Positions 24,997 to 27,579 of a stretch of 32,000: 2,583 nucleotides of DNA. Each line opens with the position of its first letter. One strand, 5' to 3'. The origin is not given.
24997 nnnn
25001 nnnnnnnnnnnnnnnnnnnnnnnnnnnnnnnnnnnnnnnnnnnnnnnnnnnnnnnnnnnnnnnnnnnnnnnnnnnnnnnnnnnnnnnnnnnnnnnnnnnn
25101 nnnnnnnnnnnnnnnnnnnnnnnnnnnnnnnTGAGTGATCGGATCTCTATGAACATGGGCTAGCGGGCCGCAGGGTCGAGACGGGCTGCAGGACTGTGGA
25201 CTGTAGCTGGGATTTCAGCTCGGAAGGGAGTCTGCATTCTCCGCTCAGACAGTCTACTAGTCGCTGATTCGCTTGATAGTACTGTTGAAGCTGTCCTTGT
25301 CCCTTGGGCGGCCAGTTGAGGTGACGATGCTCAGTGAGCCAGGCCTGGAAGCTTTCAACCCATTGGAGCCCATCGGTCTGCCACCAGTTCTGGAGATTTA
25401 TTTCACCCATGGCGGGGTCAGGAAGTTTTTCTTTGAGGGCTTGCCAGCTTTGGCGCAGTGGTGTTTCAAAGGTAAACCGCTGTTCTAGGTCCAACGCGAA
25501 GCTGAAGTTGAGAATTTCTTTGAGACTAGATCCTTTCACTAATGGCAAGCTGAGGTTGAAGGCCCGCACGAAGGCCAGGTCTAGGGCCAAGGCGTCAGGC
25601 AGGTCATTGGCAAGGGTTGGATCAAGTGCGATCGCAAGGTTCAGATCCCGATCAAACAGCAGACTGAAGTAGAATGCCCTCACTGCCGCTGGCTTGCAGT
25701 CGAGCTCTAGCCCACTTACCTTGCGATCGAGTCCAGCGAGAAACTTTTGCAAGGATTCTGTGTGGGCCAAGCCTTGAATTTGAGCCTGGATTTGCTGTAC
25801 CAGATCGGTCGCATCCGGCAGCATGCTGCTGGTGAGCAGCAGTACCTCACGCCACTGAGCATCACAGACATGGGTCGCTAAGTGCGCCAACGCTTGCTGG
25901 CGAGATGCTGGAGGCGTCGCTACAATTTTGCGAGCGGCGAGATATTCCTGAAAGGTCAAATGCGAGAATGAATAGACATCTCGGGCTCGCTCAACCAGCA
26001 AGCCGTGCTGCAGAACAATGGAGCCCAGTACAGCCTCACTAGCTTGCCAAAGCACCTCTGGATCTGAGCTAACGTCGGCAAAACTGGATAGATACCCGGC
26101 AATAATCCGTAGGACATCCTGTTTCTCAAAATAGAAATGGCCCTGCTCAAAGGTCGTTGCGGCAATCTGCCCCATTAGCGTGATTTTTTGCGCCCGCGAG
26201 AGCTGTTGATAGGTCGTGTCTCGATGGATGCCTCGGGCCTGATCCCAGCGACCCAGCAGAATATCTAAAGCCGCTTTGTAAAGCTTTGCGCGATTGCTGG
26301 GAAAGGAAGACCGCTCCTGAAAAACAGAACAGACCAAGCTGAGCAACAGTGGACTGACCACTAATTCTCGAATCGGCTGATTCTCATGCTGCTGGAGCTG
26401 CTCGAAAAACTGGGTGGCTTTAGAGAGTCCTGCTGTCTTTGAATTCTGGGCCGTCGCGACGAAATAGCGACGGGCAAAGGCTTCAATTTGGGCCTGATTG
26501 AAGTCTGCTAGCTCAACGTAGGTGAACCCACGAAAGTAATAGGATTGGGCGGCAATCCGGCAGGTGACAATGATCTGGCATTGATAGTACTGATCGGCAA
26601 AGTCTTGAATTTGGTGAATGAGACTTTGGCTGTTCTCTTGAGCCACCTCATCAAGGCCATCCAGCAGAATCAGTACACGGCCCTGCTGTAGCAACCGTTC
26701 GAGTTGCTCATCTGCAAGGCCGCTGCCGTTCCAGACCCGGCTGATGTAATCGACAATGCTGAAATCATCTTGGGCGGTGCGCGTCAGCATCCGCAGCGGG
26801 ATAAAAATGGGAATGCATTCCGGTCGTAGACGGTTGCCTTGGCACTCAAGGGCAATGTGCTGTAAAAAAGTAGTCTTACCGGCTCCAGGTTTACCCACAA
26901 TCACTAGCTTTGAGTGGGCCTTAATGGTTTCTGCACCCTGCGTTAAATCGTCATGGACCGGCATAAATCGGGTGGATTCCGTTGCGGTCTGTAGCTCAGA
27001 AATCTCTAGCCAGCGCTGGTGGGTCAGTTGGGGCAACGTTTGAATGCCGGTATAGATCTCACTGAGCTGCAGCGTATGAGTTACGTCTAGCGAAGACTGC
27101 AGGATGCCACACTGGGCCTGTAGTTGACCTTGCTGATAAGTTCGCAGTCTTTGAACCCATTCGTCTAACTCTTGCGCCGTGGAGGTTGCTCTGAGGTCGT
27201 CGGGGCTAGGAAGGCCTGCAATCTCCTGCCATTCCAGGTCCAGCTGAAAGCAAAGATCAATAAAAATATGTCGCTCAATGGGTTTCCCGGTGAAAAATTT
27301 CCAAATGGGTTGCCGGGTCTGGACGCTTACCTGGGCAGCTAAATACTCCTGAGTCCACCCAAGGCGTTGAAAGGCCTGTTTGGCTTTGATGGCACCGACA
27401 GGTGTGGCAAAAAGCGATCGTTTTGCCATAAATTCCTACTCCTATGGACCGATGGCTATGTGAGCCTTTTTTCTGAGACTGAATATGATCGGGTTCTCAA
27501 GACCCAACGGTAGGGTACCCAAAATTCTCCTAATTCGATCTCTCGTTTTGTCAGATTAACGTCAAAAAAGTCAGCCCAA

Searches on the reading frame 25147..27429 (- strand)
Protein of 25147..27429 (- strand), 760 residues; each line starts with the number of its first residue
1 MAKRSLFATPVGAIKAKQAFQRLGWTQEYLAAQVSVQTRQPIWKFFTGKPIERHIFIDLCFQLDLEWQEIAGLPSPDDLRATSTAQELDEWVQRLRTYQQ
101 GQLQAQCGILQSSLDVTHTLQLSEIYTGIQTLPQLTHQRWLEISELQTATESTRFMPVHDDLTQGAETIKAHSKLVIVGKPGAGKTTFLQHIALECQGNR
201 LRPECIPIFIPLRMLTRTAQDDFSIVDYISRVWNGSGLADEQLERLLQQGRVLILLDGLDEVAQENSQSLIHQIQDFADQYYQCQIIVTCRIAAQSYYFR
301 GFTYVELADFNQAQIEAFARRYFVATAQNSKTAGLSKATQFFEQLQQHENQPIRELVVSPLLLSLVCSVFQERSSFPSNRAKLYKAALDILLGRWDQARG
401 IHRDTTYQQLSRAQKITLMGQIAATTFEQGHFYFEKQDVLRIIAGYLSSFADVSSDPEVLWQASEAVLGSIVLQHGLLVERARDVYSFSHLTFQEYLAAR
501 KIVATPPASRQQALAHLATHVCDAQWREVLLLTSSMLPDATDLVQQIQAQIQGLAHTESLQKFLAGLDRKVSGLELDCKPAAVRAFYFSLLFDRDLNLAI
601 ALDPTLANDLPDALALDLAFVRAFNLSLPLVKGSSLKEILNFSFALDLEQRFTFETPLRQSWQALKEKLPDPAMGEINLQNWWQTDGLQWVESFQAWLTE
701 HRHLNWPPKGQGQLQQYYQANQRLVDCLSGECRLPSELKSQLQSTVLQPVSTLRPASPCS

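Call 42: search_protein_families(library=pfam, proteins=[window:25147-27429:-], max_evalue=0.001)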
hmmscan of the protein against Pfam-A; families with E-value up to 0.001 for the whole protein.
window:25147-27429:- (760 aa): 6 families
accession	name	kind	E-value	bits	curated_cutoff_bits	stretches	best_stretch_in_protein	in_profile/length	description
PF05729.18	NACHT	-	7.3e-21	75.1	26.7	1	175-324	3-165/167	NACHT domain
PF22727.1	NCH2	-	5.1e-19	68.6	27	1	658-749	1-96/96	NACHT C-terminal Helical domain 2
PF24883.2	NPHP3_N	-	1.8e-07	31.9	24.8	0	244-291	118-164/164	Nephrocystin 3, N-terminal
PF20720.3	nSTAND3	-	2.8e-05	24.3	27.2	1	163-200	8-45/155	Novel STAND NTPase 3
PF00931.28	NB-ARC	-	6.7e-05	22.7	23.5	1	175-292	21-137/248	NB-ARC domain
PF13401.12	AAA_22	-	0.00016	22.4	27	1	175-288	8-120/130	AAA domain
